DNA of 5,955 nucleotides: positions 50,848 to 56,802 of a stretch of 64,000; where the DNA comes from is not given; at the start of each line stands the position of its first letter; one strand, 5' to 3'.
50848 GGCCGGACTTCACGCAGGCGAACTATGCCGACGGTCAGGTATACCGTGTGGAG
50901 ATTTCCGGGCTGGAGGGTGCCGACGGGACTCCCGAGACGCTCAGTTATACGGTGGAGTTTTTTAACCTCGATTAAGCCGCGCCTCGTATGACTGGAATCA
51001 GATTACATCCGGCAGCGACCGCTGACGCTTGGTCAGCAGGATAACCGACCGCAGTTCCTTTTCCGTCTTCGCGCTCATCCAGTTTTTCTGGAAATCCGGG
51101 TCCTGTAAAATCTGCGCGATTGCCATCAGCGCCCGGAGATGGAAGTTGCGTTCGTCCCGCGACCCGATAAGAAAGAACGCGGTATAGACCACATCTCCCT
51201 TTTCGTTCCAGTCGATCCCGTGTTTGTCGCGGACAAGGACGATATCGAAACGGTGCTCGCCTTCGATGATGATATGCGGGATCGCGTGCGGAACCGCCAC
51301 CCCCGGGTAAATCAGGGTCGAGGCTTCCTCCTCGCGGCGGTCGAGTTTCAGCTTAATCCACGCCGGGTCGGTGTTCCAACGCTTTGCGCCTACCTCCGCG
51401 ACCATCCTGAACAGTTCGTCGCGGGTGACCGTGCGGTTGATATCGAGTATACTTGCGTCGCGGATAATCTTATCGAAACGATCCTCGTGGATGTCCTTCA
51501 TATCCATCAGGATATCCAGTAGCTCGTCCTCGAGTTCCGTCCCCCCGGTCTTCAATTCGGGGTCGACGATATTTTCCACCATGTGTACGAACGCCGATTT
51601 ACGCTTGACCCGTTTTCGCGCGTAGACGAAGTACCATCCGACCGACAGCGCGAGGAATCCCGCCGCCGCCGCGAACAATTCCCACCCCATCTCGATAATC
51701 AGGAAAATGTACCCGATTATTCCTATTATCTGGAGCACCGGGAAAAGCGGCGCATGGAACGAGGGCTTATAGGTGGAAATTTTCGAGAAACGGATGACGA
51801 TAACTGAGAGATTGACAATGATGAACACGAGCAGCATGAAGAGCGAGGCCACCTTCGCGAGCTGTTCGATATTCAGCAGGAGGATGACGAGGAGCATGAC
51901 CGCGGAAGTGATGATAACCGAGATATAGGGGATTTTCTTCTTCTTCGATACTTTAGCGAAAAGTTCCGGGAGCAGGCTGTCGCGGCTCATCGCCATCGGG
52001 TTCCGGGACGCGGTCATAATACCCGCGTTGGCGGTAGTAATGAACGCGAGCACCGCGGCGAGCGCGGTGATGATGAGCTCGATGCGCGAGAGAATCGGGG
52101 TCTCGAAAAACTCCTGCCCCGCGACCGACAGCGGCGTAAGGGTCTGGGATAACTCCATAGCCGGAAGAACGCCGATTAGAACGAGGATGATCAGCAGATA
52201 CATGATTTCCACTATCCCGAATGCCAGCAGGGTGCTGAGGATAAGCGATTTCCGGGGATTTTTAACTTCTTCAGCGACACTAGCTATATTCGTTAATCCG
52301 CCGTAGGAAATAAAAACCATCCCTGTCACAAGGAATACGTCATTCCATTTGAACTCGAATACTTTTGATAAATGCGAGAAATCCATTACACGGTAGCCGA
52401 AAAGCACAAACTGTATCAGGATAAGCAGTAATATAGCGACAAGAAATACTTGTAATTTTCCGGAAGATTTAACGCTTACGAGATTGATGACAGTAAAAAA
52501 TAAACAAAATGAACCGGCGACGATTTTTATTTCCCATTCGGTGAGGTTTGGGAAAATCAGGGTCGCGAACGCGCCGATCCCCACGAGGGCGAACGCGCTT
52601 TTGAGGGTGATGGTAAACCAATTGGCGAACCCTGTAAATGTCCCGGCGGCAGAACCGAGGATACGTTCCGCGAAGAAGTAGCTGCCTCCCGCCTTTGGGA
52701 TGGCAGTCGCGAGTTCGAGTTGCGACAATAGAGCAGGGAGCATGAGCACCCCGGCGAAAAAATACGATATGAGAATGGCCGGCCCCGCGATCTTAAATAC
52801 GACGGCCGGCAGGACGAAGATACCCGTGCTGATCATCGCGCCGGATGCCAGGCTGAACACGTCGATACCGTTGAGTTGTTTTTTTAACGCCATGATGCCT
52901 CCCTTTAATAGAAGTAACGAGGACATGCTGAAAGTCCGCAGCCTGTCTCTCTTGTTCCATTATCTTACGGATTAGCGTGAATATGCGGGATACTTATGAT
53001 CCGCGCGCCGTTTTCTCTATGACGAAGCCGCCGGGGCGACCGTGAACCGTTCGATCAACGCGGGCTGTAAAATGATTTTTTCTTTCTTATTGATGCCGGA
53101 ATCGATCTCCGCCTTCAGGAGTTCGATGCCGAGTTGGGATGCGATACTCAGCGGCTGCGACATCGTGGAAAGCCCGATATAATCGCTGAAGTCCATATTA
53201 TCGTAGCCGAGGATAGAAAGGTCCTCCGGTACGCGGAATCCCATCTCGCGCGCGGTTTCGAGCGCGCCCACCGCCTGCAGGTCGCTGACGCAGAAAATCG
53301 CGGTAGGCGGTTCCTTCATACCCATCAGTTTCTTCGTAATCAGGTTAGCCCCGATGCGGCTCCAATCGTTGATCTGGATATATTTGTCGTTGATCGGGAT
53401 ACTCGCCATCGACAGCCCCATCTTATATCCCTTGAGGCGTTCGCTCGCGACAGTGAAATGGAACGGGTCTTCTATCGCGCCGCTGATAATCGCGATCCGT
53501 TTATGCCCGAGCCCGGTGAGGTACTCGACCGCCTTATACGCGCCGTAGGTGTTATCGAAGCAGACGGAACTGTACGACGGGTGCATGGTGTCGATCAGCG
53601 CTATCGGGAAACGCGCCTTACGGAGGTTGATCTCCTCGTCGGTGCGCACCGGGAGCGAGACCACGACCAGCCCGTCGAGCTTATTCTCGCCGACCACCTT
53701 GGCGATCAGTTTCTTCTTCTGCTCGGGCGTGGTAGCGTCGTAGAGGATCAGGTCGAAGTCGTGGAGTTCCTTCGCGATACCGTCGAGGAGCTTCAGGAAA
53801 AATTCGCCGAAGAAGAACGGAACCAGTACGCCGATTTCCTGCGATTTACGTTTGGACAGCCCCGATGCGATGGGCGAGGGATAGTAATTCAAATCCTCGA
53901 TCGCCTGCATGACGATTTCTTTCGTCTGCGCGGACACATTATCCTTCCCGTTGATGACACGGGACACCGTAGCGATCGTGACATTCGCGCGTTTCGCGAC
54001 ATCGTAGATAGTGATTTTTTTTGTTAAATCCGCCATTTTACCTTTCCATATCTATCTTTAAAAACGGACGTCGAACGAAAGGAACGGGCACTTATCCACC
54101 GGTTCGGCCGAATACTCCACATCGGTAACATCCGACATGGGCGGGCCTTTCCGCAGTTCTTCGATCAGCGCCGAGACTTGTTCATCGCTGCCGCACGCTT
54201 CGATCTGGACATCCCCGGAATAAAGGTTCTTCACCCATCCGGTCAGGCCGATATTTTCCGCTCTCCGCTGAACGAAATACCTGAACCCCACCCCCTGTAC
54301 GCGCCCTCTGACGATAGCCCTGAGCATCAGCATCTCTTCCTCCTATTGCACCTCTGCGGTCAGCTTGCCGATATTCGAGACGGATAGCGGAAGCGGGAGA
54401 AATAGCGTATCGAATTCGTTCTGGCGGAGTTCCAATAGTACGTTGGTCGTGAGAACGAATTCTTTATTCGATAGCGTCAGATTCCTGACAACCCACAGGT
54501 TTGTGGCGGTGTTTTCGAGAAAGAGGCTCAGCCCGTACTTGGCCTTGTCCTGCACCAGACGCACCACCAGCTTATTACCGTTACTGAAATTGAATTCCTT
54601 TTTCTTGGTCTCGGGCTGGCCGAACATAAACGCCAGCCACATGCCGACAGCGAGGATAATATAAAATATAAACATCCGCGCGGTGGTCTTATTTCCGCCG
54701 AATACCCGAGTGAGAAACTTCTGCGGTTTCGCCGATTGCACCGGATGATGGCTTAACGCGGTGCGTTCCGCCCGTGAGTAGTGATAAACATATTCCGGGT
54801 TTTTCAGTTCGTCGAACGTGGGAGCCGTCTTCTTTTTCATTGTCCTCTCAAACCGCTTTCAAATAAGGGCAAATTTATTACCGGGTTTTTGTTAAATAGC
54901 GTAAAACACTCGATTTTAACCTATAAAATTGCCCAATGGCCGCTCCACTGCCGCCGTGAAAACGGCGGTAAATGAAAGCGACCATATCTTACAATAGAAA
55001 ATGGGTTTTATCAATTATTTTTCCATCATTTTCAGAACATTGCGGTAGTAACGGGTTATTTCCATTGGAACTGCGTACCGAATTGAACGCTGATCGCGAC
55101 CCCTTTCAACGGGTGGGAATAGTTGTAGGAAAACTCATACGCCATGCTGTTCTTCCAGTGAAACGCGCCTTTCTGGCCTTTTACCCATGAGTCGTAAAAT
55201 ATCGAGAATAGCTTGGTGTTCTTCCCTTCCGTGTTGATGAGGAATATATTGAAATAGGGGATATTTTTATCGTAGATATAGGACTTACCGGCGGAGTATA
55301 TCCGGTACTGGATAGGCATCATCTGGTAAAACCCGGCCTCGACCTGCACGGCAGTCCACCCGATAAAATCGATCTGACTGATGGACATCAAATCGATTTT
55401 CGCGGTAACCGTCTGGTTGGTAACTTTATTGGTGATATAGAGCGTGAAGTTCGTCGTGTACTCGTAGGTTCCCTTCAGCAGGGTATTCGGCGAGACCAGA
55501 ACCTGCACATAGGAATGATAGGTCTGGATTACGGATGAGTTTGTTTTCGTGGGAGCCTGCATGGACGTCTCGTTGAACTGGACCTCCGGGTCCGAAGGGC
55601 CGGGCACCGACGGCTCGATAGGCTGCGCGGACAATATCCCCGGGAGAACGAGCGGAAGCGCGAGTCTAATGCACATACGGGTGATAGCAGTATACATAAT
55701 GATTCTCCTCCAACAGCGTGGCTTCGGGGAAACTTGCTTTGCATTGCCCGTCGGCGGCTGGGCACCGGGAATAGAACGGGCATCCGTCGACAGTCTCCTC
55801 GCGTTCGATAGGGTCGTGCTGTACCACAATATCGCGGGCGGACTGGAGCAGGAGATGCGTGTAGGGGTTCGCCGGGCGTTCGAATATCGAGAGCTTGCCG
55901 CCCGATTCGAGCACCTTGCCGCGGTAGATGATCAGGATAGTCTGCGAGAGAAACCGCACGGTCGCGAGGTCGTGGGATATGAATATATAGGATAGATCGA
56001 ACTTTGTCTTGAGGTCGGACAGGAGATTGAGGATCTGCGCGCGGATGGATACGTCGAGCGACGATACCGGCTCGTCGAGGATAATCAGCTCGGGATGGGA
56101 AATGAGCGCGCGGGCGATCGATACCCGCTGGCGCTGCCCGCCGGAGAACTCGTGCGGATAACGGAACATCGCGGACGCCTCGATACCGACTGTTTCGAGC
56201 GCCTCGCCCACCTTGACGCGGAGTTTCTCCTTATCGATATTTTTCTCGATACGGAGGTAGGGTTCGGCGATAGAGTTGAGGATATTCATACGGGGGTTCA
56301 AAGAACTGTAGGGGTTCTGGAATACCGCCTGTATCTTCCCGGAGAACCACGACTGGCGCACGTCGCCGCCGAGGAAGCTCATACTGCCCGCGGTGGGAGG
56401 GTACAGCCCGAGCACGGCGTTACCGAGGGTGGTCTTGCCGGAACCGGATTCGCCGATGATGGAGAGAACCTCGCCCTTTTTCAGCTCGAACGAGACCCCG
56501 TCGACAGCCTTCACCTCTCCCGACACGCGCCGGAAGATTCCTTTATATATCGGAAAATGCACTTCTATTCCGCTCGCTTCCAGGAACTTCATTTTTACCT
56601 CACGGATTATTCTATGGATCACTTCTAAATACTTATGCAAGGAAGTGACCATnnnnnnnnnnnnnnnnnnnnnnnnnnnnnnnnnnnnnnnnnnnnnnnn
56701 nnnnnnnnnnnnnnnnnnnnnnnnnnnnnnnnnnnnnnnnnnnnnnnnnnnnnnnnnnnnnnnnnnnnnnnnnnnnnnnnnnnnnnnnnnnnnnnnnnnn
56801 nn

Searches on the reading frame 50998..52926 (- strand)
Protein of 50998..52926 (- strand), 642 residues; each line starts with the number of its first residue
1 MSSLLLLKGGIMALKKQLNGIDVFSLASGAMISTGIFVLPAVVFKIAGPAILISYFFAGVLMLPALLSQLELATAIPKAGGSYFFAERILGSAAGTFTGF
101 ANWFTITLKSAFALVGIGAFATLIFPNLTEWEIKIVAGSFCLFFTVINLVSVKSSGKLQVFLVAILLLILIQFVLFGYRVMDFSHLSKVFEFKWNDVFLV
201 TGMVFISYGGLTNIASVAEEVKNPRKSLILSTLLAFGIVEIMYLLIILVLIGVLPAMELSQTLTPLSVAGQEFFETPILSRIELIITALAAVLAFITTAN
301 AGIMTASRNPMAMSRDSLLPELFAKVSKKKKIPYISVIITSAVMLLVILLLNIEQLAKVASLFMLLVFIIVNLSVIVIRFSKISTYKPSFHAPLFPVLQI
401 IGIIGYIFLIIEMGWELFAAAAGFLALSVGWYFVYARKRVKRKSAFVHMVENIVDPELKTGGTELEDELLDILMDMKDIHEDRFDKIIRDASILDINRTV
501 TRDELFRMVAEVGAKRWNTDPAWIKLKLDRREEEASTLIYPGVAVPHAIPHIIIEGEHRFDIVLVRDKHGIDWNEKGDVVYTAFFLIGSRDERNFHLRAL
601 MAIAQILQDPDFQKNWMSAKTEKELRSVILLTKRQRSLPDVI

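Call 62: search_protein_families(library=pfam, proteins=[window:50998-52926:-], max_evalue=0.0001)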
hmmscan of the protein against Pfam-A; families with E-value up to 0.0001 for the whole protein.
window:50998-52926:- (642 aa): 4 families
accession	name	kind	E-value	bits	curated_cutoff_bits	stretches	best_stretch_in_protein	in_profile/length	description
PF13520.12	AA_permease_2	-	5.3e-45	154.5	27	1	18-411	1-402/427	Amino acid permease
PF00324.27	AA_permease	-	9.3e-41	140.4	24.6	1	23-420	2-427/470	Amino acid permease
PF00359.27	PTS_EIIA_2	-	2.3e-17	63.8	27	1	502-629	17-141/144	Phosphoenolpyruvate-dependent sugar phosphotransferase system, EIIA 2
PF03222.19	Trp_Tyr_perm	-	4.2e-05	23.3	22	1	26-264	11-252/393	Tryptophan/tyrosine permease family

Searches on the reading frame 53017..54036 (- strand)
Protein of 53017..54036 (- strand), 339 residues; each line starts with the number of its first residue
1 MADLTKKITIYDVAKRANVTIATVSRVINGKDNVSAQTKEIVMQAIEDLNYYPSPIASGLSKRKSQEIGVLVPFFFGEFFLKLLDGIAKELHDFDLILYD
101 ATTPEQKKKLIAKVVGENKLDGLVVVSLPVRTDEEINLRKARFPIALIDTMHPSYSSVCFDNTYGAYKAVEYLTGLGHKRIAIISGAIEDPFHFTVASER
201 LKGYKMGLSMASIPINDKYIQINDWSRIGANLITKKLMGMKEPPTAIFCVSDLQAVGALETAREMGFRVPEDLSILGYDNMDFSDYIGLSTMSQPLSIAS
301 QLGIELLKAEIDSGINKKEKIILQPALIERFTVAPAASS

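Call 62: search_protein_families(library=pfam, proteins=[window:53017-54036:-], max_evalue=0.0001)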
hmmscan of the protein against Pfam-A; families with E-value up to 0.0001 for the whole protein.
window:53017-54036:- (339 aa): 3 families
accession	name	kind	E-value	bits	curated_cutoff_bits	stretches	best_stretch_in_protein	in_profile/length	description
PF13377.12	Peripla_BP_3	-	2.1e-24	86.9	26.5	1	170-332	1-166/167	Periplasmic binding protein-like domain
PF00356.27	LacI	-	1.4e-19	70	27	1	9-54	1-46/46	Bacterial regulatory proteins, lacI family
PF00532.27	Peripla_BP_1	-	8e-15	55.5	22.2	1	66-306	2-253/281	Periplasmic binding proteins and sugar binding domain of LacI family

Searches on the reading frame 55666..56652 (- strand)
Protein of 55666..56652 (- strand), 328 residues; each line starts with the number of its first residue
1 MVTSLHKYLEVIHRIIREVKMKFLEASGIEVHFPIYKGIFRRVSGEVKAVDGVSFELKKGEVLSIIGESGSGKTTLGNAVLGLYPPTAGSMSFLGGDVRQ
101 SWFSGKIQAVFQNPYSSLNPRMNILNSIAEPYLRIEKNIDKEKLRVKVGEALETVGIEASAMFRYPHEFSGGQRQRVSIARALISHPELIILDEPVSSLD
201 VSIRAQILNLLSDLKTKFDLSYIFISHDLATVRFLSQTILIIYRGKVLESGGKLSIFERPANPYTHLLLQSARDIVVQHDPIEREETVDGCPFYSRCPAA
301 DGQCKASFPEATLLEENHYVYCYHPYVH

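Call 62: search_protein_families(library=pfam, proteins=[window:55666-56652:-], max_evalue=0.0001)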
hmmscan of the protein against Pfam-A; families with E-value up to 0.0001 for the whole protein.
window:55666-56652:- (328 aa): 3 families
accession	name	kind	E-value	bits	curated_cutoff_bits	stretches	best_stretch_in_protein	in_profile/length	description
PF00005.33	ABC_tran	-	2.1e-32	113.1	25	1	51-196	2-136/137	ABC transporter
PF08352.17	oligo_HPY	-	1.2e-11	45.3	27.1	1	249-304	2-65/65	Oligopeptide/dipeptide transporter, C-terminal region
PF02463.25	SMC_N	-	8e-05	22.6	40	0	61-239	25-209/220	RecF/RecN/SMC N terminal domain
